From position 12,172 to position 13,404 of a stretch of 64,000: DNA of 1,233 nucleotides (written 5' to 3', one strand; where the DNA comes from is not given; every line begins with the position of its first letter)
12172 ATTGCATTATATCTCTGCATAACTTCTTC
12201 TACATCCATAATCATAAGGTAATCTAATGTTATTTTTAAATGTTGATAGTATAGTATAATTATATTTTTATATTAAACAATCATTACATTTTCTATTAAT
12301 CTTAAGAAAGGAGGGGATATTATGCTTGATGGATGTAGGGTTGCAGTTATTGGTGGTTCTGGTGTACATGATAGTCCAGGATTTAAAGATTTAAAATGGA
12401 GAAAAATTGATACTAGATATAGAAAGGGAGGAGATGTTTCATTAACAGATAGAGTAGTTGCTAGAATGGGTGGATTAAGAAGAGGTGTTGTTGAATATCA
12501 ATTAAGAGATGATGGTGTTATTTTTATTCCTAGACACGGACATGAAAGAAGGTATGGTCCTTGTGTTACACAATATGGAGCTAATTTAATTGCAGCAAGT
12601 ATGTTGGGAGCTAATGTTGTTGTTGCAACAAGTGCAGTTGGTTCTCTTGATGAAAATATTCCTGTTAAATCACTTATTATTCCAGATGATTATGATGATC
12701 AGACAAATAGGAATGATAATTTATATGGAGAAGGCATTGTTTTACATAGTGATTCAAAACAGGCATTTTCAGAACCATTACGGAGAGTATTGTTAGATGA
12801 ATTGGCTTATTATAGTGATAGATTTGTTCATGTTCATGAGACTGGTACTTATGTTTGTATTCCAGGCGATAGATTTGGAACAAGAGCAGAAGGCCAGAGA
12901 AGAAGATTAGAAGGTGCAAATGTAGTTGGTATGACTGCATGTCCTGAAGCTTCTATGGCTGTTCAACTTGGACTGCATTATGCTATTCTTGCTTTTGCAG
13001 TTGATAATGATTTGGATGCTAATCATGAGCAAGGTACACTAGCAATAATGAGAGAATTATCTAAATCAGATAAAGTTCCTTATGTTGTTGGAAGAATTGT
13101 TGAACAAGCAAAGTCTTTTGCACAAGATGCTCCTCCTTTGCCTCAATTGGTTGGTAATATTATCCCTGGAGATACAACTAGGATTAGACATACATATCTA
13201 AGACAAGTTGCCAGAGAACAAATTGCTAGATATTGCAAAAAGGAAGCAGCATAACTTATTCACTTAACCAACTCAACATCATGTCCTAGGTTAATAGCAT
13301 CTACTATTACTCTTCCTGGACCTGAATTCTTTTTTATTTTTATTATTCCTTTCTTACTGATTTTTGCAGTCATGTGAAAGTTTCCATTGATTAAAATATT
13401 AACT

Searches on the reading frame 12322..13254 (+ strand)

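Call 41: search_protein_families(library=pfam, proteins=[window:12322-13254:+])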
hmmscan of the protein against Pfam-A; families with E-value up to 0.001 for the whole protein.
window:12322-13254:+ (310 aa): 1 family
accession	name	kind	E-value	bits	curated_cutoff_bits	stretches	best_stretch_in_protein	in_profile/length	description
PF01048.26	PNP_UDP_1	-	2e-23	83.5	25.1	1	63-239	40-209/233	Phosphorylase superfamily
